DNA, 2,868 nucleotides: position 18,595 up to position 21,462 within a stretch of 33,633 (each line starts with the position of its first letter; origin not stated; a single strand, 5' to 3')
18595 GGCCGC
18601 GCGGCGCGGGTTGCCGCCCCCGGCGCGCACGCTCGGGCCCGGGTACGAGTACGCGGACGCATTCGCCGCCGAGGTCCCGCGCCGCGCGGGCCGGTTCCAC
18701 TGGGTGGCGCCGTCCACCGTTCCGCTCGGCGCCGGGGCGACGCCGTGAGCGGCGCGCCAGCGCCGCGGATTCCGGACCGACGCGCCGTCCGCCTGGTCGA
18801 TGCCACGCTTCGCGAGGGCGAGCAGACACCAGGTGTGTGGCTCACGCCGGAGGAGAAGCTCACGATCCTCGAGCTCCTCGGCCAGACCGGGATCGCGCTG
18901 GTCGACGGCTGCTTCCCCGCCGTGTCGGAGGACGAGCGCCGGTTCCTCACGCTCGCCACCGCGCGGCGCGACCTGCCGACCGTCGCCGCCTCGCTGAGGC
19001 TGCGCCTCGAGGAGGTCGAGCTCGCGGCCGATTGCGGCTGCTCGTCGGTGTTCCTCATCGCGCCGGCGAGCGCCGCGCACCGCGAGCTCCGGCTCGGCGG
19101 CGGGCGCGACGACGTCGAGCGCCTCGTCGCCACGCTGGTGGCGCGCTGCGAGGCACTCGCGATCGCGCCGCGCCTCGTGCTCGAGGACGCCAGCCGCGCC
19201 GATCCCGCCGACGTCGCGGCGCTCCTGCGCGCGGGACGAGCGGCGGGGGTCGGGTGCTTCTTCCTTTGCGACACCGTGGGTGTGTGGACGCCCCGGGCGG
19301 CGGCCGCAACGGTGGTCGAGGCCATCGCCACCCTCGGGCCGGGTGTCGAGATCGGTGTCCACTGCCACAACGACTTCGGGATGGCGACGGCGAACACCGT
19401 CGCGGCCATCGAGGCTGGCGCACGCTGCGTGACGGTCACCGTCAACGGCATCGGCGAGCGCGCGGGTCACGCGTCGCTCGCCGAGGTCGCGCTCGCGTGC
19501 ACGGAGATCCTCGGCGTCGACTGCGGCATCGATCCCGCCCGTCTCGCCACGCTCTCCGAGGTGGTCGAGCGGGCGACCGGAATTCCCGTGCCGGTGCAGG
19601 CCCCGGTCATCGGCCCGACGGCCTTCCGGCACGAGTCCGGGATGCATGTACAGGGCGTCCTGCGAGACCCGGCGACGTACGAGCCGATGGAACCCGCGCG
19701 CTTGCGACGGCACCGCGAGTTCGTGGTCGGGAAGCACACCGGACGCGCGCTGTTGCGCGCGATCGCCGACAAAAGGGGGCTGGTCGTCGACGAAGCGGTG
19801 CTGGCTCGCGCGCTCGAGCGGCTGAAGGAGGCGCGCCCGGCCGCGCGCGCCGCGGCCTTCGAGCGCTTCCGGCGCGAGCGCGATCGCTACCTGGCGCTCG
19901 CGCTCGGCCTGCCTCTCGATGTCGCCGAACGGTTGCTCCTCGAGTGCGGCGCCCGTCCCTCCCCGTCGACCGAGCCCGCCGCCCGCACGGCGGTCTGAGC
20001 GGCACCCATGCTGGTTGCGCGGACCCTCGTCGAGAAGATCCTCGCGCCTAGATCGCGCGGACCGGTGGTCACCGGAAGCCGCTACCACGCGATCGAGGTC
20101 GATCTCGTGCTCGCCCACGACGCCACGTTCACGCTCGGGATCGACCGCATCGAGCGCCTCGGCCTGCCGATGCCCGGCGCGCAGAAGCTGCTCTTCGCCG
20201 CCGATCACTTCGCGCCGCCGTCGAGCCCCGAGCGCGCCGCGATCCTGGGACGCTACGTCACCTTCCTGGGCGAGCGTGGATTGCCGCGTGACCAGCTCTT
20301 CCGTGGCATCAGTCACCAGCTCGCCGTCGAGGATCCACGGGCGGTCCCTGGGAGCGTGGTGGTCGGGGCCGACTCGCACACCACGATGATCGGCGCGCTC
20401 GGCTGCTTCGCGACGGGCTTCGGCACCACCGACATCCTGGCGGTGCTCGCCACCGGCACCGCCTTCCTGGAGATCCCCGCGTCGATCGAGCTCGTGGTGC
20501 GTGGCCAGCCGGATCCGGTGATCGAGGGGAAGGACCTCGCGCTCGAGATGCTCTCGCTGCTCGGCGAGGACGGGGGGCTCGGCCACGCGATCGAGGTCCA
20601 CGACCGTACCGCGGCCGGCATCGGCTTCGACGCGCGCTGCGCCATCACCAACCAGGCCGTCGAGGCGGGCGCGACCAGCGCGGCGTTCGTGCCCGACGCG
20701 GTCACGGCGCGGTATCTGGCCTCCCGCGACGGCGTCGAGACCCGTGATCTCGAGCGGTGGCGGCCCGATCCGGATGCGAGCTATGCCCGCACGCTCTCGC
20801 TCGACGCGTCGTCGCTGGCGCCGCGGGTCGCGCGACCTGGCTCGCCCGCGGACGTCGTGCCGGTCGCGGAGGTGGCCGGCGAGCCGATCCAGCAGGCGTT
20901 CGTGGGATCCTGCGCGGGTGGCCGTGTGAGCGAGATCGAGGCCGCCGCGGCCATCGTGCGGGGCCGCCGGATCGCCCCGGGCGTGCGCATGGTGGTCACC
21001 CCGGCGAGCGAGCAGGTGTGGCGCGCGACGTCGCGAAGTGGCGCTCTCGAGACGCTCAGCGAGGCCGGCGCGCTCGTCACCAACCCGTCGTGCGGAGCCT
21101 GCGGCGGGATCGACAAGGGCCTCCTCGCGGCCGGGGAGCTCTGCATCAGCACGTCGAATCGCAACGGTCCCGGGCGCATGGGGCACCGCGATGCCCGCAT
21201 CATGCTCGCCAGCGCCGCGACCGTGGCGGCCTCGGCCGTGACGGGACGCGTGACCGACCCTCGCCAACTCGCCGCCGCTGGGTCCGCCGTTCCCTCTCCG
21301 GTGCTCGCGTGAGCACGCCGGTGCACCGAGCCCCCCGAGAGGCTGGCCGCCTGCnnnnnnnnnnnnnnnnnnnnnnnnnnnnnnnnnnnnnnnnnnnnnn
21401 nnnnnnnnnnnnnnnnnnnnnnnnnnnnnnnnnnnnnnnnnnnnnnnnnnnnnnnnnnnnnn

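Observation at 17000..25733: Seven-gene overlapping operon with no known pathway: B12-type rSAM, homocitrate-synthase-like, aconitase-like large and small subunits, atypical flavoprotein, LuxE and LuxC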

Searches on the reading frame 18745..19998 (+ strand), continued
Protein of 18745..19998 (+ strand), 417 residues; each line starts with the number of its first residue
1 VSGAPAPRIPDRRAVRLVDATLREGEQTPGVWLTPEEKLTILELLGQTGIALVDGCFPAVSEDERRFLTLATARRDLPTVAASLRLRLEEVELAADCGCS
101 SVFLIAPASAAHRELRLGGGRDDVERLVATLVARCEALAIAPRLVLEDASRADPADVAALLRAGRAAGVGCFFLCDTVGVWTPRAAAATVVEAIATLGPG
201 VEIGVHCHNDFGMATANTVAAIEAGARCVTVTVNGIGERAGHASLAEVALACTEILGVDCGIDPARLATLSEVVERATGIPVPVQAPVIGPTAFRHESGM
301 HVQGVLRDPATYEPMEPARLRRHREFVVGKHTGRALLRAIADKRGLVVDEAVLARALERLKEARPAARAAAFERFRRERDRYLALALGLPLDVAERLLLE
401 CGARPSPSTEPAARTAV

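Call 86: search_solved_structures(query=window:18745-19998:+, max_evalue=1e-35, show_alignments=5)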
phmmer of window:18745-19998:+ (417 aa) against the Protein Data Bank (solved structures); distinct sequences matched with E-value up to 1e-35: 6.
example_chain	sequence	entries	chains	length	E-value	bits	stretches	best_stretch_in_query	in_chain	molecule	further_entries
6ktq_A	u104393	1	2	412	1.1e-57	199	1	7-362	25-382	Homocitrate synthase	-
6e1j_A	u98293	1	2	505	2e-46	161.9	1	8-362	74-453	2-isopropylmalate synthase, A genome specific 1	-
3eeg_A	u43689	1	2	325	1e-43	153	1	15-322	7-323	2-isopropylmalate synthase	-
3rmj_A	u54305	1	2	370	1.5e-42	149.2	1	14-348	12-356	2-isopropylmalate synthase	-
3a9i_A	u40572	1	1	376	1e-40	143.1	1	14-365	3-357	Homocitrate synthase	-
2ztj_A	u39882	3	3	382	1.1e-40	143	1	14-365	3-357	Homocitrate synthase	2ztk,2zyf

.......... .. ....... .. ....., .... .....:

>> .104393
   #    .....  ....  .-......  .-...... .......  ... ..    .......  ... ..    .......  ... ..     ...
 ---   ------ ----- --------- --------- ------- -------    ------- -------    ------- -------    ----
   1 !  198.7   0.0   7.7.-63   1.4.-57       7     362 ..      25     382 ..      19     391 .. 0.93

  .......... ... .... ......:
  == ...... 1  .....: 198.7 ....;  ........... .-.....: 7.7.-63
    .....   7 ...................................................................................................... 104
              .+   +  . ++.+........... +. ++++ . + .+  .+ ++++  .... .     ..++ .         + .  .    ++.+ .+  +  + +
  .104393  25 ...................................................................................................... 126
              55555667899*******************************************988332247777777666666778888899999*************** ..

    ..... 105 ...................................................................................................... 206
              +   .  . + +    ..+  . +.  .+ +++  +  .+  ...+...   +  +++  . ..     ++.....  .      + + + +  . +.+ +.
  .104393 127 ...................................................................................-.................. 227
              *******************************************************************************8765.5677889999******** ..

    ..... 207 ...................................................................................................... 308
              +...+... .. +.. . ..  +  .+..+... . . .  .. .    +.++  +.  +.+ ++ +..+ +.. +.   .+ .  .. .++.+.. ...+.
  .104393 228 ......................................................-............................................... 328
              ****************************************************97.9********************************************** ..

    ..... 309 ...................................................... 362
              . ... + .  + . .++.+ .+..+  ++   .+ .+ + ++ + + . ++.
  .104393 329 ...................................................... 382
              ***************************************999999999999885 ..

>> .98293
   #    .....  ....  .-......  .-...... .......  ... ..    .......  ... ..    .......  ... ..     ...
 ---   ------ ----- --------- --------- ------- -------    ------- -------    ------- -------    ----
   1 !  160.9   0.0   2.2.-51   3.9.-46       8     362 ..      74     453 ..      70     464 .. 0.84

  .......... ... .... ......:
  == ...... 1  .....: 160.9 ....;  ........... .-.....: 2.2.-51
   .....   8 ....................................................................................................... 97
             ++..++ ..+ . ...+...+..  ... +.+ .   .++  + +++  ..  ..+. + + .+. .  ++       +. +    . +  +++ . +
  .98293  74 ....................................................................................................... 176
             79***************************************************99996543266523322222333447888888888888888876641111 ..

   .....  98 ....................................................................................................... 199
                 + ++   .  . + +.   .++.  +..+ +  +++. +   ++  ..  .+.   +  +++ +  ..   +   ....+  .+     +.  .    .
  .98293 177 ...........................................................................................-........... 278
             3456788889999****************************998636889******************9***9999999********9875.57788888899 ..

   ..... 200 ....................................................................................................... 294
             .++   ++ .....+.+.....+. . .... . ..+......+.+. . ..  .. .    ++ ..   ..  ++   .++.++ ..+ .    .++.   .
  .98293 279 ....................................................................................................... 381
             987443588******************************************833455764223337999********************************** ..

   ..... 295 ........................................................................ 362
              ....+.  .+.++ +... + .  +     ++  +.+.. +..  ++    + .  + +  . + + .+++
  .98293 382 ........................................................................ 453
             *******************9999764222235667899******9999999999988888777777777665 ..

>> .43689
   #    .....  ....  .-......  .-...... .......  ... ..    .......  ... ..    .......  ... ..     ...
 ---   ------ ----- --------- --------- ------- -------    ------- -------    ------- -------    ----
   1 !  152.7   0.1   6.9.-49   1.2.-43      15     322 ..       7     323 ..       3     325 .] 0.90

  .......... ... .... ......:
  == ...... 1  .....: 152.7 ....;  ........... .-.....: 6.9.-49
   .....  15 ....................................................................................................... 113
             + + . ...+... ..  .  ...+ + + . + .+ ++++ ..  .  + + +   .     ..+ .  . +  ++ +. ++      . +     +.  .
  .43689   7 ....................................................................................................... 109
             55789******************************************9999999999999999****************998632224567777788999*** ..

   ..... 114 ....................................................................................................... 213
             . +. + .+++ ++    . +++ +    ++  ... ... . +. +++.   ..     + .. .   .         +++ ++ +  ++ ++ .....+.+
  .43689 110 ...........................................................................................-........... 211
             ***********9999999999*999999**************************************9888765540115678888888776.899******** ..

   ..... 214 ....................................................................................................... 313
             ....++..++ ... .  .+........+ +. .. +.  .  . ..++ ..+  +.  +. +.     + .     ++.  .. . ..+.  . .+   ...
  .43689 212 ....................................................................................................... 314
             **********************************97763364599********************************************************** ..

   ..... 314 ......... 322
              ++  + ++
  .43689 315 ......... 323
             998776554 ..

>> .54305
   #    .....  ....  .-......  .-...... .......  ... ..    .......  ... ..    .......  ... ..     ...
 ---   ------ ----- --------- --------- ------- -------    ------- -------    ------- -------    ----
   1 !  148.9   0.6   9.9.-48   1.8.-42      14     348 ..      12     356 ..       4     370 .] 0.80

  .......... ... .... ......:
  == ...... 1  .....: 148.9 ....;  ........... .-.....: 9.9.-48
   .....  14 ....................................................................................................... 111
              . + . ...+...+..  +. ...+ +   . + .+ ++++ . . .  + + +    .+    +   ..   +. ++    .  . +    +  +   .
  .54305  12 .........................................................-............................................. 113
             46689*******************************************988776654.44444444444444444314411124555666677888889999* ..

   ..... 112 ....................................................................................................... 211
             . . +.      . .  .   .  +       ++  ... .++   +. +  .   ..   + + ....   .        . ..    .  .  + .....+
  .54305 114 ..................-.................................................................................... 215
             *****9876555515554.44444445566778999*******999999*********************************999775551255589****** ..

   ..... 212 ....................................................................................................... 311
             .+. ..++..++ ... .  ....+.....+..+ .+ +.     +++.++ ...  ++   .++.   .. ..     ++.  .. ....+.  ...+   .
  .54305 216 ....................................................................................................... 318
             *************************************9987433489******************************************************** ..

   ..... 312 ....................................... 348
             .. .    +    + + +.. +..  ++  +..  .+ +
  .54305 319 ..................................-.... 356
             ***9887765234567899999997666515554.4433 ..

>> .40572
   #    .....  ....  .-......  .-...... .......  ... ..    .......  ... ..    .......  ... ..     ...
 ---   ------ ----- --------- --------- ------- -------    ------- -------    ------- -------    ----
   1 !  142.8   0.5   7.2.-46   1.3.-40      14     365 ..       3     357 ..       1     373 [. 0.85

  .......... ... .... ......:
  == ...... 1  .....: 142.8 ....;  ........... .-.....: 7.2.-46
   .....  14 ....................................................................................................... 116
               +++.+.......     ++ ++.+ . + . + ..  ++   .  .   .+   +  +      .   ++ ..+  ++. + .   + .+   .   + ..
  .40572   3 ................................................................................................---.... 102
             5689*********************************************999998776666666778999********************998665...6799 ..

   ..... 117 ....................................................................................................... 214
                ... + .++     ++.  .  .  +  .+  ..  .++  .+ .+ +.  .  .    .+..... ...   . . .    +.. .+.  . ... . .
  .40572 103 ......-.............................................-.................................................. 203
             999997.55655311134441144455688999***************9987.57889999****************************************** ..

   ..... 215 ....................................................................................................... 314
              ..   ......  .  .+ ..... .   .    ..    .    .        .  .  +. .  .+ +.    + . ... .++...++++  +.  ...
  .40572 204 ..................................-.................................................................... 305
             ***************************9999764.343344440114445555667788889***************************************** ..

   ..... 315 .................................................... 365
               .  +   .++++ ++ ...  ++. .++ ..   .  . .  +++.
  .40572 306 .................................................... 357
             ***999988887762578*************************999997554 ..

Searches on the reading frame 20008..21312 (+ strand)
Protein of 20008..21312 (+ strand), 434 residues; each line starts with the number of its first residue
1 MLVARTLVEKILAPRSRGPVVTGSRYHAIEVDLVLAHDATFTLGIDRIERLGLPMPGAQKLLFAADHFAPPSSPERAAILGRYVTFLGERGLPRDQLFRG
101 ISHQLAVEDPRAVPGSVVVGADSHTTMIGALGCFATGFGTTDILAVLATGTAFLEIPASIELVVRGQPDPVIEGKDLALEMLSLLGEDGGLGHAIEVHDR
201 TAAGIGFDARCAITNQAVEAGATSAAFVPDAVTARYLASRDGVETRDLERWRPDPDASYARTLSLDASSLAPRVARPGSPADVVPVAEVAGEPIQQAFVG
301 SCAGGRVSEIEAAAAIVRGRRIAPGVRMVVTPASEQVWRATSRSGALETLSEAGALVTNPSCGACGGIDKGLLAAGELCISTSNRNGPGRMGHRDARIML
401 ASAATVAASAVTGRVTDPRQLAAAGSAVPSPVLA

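Call 5: search_protein_families(library=pfam, proteins=[window:20008-21312:+], max_evalue=0.01)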
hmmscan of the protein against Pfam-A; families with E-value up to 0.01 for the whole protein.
window:20008-21312:+ (434 aa): 1 family
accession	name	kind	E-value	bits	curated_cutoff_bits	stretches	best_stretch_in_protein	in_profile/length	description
PF00330.25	Aconitase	-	1.9e-79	268.2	28.7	2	91-289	98-306/463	Aconitase family (aconitate hydratase)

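Call 10: search_protein_families(library=ncbifam, proteins=[window:20008-21312:+], max_evalue=0.00001)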
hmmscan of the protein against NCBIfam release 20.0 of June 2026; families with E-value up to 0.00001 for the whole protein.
window:20008-21312:+ (434 aa): 19 families
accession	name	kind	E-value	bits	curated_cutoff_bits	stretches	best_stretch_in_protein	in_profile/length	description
NF001614.1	PRK00402.1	subfamily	2.1e-122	408.8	385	1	6-419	2-415/415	aconitase/3-isopropylmalate dehydratase large subunit family protein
TIGR01343.1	hacA_fam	subfamily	1.4e-113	379.6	385.7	1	6-419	1-412/412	homoaconitate hydratase family protein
TIGR02086.1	IPMI_arch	subfamily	3.3e-113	378.5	410.15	1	6-420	2-411/411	3-isopropylmalate dehydratase/homoaconitate hydratase family large subunit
TIGR02083.1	LEU2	equivalog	3.3e-90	303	610.65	1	6-420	2-418/419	3-isopropylmalate dehydratase large subunit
NF040615.1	HacA_Meth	equivalog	2.4e-85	286.8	550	1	6-417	2-417/419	homoaconitase large subunit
NF005558.0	PRK07229.1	equivalog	9.7e-78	262.3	612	1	5-423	3-417/647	aconitate hydratase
NF009116.0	PRK12466.1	subfamily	1e-71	241.9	531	2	27-289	25-306/472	3-isopropylmalate dehydratase large subunit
NF004016.0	PRK05478.1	subfamily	8.8e-68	228.9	510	2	90-289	97-304/468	3-isopropylmalate dehydratase large subunit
TIGR01342.1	acon_putative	hypoth_equivalog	2.5e-66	224.3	719.15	1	27-423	22-414/655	putative aconitate hydratase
TIGR00139.1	h_aconitase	equivalog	4.2e-55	187.4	529.9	1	18-423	19-459/709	homoaconitase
TIGR00170.1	leuC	equivalog_domain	9.6e-55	186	560.25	2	98-293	104-307/466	3-isopropylmalate dehydratase large subunit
NF006690.0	PRK09238.1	equivalog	2.4e-35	121.7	782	2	251-419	649-815/852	bifunctional aconitate hydratase 2/2-methylisocitrate dehydratase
TIGR01340.1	aconitase_mito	equivalog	3.1e-30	105.2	825.35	1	100-415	134-472/745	aconitate hydratase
NF008503.0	PRK11413.1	equivalog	8.6e-28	96.7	641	2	103-290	131-315/753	hydratase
NF009520.0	PRK12881.1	subfamily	7.2e-25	86.9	905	1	96-290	186-389/893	aconitate hydratase AcnA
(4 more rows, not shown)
